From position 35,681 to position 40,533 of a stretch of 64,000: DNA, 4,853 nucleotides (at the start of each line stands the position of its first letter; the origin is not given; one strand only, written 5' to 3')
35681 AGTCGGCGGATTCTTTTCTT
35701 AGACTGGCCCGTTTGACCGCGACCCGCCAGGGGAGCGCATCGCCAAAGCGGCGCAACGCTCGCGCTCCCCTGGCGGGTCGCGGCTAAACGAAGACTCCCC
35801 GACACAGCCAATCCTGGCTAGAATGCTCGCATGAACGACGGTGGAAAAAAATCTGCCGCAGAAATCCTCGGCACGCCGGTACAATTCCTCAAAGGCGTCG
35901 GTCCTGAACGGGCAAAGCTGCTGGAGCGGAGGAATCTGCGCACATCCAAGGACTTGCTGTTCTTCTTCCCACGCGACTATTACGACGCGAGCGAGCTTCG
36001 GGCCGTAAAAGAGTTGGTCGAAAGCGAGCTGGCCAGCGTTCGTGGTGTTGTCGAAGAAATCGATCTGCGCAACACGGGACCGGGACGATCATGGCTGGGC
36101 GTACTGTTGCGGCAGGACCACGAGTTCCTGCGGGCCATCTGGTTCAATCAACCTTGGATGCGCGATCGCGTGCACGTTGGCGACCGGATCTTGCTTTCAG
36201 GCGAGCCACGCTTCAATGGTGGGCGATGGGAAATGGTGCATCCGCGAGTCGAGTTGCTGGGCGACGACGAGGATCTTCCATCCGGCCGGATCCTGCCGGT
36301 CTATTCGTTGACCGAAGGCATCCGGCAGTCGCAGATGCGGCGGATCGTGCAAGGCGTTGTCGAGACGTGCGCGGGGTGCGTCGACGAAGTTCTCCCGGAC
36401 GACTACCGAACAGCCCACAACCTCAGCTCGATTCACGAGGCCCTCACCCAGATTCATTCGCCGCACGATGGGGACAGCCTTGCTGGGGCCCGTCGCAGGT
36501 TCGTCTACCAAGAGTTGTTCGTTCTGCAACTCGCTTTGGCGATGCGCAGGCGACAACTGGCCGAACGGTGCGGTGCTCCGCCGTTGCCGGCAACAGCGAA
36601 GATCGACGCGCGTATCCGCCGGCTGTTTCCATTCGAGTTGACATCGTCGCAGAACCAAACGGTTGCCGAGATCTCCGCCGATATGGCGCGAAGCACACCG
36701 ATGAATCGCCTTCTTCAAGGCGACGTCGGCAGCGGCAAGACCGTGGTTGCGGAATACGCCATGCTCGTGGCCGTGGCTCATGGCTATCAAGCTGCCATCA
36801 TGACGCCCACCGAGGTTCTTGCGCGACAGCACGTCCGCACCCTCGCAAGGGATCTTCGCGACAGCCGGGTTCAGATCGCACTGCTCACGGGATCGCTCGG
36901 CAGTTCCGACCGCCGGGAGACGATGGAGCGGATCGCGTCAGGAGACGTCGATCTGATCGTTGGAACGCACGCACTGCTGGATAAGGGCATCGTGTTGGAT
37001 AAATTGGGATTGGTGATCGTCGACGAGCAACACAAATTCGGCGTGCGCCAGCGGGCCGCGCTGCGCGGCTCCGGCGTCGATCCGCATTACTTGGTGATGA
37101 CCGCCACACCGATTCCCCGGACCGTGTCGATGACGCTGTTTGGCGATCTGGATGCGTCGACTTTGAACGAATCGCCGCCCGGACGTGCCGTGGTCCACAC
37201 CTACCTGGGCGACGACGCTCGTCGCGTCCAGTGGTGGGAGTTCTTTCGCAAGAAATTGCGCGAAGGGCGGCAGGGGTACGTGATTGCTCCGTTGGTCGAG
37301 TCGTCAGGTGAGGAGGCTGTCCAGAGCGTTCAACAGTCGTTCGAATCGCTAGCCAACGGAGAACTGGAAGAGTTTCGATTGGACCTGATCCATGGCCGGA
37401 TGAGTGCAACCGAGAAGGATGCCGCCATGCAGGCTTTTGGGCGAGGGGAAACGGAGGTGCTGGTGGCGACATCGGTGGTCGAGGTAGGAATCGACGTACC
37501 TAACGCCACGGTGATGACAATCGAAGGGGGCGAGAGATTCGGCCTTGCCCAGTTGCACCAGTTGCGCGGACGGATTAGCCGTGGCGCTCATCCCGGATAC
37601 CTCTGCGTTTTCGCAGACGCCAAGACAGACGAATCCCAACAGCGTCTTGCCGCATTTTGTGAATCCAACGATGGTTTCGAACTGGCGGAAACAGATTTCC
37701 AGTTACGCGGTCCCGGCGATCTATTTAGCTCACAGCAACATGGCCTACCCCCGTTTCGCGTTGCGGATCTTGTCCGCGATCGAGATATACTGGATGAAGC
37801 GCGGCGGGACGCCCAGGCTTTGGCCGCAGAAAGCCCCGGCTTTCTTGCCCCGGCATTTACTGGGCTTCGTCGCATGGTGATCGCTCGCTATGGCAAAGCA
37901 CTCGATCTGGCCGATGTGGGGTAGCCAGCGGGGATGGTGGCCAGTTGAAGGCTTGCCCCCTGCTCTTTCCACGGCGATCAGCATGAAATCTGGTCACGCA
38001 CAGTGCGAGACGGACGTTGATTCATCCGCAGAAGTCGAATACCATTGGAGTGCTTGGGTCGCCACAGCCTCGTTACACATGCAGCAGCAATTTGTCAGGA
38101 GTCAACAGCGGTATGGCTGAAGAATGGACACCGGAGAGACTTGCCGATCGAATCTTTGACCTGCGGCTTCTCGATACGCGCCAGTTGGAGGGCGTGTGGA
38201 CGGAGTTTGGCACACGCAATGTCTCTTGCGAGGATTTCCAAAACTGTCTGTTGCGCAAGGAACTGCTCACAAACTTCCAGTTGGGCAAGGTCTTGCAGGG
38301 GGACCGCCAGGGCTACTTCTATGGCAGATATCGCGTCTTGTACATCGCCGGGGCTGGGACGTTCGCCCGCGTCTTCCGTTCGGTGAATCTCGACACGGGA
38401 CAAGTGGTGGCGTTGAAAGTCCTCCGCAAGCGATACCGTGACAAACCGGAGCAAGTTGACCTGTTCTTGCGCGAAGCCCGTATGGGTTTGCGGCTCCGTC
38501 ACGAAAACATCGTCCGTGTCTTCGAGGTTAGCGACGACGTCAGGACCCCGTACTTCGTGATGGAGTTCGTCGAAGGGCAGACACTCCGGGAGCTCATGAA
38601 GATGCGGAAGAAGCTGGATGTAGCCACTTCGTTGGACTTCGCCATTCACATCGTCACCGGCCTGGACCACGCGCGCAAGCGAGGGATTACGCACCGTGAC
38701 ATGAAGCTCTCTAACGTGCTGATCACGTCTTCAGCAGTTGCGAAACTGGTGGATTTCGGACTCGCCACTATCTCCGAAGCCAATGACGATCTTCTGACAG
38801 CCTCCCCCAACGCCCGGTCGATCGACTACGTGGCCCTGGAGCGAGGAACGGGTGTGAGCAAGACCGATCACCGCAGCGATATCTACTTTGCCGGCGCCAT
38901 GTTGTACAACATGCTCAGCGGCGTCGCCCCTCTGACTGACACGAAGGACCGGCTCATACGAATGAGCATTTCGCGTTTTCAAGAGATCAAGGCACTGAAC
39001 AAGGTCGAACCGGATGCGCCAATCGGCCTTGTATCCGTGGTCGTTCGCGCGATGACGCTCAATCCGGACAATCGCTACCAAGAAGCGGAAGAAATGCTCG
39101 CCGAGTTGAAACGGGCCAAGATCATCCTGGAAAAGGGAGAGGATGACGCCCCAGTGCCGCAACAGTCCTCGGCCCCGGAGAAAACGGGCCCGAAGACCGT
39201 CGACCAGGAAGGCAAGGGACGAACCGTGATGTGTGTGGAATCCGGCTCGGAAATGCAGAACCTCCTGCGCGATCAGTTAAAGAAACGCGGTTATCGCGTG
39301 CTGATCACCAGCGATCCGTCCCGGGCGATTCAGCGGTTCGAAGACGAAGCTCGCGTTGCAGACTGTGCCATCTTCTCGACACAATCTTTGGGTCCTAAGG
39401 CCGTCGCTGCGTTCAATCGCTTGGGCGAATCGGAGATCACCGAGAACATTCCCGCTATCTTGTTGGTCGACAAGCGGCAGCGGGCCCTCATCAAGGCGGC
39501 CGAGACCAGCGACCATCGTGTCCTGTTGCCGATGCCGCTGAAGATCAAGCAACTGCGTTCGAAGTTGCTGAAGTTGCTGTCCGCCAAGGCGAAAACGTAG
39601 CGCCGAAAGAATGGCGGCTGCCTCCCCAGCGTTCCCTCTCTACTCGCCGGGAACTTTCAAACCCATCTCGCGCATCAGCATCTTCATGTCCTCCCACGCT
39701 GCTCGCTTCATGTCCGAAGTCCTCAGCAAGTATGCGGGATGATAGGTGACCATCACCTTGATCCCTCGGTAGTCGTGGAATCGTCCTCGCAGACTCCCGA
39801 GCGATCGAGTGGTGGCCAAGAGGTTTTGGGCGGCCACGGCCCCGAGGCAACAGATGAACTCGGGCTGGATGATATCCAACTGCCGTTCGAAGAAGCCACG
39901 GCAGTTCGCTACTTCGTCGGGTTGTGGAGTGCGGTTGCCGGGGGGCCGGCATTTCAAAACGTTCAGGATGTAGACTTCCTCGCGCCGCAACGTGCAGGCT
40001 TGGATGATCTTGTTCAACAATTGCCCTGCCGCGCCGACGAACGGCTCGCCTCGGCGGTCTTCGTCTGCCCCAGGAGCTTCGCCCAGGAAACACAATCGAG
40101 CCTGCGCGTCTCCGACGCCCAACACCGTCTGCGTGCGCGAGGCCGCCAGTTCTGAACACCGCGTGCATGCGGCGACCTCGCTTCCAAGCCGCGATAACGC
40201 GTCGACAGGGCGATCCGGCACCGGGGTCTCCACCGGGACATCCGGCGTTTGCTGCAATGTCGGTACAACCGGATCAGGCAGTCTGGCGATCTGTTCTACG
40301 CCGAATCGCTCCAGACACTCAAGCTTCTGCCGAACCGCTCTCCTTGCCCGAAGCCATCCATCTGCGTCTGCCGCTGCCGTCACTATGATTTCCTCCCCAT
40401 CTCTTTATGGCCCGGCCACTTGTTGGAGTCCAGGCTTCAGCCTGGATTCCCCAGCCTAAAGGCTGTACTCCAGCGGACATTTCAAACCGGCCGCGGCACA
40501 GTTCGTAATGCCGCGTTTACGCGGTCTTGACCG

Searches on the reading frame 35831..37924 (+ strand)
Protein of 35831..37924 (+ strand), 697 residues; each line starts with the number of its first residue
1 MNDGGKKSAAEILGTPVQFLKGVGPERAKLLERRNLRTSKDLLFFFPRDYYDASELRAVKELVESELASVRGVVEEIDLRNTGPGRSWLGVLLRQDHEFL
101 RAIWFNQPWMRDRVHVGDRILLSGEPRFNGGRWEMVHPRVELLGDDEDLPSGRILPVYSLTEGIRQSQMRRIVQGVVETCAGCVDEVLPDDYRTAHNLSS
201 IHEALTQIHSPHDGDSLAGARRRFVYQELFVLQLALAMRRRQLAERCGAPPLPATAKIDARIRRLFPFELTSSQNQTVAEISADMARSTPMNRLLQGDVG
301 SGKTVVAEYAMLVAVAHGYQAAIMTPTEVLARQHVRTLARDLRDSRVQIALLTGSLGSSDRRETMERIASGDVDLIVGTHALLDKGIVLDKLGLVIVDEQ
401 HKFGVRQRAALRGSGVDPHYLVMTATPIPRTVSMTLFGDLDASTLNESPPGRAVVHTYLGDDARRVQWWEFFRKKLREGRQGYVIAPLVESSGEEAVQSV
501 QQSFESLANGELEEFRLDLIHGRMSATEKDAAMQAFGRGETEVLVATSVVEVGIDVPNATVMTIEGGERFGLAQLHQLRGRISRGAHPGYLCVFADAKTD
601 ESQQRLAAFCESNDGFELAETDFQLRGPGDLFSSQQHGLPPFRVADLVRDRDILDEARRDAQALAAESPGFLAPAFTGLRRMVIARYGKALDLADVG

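Call 31: search_protein_families(library=pfam, proteins=[window:35831-37924:+], max_evalue=0.001)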
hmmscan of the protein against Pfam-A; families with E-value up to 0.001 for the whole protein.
window:35831-37924:+ (697 aa): 7 families
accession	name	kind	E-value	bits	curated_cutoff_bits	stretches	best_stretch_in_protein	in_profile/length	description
PF17191.10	RecG_wedge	-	2e-28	99.5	23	1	16-176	1-158/162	RecG wedge domain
PF00271.37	Helicase_C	-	1.2e-21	77.5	23.5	2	501-584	29-108/110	Helicase conserved C-terminal domain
PF00270.35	DEAD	-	1.6e-21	77.2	26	1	273-433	3-165/167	DEAD/DEAH box helicase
PF19833.4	RecG_dom3_C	-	6.7e-12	45.7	26.8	1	613-677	2-67/87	ATP-dependent DNA helicase RecG, domain 3, C-terminal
PF04851.21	ResIII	-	1e-05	26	22.5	1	268-427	2-162/164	Type III restriction enzyme, res subunit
PF01336.31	tRNA_anti-codon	-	5.6e-05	23.4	27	1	69-143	2-75/75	OB-fold nucleic acid binding domain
PF22590.2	Cas3-like_C_2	-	8e-05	23.3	27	1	496-585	11-104/106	CRISPR-associated nuclease/helicase Cas3, C-terminal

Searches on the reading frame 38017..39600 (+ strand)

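Call 31: search_protein_families(library=pfam, proteins=[window:38017-39600:+], max_evalue=0.001)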
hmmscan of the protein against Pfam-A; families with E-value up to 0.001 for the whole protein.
window:38017-39600:+ (527 aa): 4 families
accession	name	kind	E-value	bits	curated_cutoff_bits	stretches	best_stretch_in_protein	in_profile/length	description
PF00069.31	Pkinase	-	8.3e-40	137.3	31.7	1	108-353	4-251/263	Protein kinase domain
PF07714.23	PK_Tyr_Ser-Thr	-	4.2e-30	105.4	23.1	1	112-354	8-249/258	Protein tyrosine and serine/threonine kinase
PF03109.22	ABC1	-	2.7e-06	27.2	22.9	1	160-251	124-215/244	ABC1 atypical kinase-like domain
PF01636.29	APH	-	2.7e-05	24.5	23.2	0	219-255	165-202/239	Phosphotransferase enzyme family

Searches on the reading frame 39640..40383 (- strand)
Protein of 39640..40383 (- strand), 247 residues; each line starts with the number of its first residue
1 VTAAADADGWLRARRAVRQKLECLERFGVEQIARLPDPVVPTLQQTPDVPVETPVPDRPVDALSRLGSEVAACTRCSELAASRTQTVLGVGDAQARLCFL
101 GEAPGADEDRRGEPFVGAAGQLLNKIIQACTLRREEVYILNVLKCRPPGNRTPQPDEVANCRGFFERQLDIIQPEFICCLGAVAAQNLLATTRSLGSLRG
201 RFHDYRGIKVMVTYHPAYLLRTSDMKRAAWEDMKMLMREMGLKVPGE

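Call 31: search_protein_families(library=pfam, proteins=[window:39640-40383:-], max_evalue=0.001)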
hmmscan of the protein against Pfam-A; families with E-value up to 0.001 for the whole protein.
window:39640-40383:- (247 aa): 1 family
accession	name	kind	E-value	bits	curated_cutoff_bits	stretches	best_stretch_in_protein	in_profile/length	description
PF03167.25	UDG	-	2e-38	132.1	24.3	1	89-234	2-141/141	Uracil DNA glycosylase superfamily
